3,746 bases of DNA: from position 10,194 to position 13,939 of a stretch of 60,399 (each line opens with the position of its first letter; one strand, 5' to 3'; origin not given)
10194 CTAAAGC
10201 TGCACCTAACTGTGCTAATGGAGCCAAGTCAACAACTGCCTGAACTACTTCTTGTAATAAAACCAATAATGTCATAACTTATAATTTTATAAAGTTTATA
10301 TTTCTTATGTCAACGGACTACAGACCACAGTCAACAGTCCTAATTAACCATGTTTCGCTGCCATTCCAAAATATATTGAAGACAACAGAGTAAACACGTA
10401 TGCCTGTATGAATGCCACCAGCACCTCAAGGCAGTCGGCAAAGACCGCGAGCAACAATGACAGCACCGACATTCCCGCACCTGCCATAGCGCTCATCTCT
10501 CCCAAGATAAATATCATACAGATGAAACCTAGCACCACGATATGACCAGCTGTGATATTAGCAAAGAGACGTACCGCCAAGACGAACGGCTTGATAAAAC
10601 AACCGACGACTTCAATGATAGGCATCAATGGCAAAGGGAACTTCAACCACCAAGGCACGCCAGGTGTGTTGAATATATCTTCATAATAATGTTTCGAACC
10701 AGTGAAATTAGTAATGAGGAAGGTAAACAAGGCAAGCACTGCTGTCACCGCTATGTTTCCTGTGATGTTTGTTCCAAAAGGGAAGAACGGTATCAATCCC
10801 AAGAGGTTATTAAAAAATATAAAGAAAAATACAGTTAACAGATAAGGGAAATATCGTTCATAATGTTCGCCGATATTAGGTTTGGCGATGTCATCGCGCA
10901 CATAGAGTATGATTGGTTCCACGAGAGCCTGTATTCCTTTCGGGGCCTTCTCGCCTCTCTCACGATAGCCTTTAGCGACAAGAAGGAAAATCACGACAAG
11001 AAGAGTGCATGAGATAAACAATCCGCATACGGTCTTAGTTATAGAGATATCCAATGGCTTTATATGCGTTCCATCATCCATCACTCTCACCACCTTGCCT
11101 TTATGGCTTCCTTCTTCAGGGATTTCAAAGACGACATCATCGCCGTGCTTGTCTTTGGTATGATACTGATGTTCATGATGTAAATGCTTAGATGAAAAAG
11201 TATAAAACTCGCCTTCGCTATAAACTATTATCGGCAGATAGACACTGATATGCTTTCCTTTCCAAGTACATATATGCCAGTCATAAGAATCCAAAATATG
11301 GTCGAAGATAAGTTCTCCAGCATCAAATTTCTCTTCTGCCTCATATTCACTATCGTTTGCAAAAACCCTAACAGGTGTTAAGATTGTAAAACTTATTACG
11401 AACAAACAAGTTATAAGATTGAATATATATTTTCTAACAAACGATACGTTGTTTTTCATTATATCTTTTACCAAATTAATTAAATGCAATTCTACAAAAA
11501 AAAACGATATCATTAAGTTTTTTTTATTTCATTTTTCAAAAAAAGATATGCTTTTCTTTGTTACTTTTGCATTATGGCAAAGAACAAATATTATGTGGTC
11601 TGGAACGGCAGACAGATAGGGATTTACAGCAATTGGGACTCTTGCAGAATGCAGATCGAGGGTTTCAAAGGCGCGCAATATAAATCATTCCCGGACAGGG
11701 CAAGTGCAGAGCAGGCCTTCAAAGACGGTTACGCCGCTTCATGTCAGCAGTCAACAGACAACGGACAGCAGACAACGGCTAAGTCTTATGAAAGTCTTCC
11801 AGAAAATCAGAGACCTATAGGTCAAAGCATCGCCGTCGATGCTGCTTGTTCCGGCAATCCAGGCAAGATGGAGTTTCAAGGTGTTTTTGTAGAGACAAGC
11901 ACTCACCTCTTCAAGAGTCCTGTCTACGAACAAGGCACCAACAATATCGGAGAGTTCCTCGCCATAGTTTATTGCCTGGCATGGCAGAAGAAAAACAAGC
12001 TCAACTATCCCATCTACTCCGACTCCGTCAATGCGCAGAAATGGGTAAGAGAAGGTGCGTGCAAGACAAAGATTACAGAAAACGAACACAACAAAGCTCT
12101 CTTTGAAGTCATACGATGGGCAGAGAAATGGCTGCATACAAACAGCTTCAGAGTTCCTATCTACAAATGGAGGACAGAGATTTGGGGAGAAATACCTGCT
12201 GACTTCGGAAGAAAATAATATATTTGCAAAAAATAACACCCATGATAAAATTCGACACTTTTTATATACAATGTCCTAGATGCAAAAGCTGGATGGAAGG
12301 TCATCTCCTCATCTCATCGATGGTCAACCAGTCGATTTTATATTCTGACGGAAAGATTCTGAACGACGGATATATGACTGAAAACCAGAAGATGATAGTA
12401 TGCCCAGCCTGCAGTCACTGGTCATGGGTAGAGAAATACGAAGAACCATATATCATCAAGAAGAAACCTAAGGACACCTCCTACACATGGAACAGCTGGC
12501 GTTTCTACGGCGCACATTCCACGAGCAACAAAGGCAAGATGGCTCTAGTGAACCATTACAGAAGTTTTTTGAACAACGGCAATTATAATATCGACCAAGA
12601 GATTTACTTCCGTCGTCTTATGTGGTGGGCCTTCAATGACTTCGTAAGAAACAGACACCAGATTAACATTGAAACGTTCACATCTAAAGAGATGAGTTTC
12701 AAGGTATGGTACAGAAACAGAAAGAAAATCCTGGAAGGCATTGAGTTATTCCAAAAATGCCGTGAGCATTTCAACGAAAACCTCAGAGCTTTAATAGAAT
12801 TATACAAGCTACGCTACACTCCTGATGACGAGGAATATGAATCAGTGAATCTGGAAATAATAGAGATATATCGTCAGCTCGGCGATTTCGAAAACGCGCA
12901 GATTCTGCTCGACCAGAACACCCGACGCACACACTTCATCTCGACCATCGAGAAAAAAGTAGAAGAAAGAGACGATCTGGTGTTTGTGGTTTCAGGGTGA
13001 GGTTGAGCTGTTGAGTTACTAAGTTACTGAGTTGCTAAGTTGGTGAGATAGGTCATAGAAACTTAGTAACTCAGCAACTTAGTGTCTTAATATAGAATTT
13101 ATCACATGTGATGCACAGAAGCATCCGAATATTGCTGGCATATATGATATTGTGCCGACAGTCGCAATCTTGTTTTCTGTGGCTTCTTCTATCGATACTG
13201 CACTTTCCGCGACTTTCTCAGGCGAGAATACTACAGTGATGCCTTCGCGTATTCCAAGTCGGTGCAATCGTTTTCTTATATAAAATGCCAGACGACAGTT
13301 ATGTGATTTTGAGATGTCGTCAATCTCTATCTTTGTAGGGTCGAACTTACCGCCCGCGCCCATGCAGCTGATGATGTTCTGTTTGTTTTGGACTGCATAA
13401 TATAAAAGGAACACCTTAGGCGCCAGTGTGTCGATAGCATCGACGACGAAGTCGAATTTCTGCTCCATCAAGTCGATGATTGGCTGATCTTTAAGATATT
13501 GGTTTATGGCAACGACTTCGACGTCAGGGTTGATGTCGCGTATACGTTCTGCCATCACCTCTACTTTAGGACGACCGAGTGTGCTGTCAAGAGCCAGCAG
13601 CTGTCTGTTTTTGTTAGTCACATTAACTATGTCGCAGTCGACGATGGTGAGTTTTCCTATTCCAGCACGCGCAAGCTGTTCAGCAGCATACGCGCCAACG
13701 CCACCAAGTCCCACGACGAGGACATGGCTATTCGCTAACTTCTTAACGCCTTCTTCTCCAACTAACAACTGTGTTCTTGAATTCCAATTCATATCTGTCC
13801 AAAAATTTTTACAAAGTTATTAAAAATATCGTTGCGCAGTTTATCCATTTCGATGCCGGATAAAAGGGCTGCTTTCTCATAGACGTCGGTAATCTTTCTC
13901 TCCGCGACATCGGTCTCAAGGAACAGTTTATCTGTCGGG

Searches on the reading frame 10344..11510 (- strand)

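Call 86: search_protein_families(library=pfam, proteins=[window:10344-11510:-], max_evalue=0.00001)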
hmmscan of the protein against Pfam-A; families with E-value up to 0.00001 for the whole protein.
window:10344-11510:- (388 aa): 1 family
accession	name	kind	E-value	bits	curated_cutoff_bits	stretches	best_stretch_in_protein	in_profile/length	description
PF00119.25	ATP-synt_A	-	1.1e-57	195.9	33.9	1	168-381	7-216/217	ATP synthase A chain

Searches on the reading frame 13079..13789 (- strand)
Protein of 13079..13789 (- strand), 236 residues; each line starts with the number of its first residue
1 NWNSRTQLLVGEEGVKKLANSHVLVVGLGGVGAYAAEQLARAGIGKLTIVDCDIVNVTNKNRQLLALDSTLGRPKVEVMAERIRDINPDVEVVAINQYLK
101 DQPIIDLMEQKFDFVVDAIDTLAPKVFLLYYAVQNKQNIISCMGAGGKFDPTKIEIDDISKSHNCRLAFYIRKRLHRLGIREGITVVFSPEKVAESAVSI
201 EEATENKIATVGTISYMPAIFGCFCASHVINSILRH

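Call 86: search_protein_families(library=pfam, proteins=[window:13079-13789:-], max_evalue=0.00001)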
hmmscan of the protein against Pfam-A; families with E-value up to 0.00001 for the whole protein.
window:13079-13789:- (236 aa): 1 family
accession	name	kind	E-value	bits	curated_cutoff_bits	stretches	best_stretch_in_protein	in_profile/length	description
PF00899.27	ThiF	-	1e-45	156.2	28.1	1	9-235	9-204/238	ThiF family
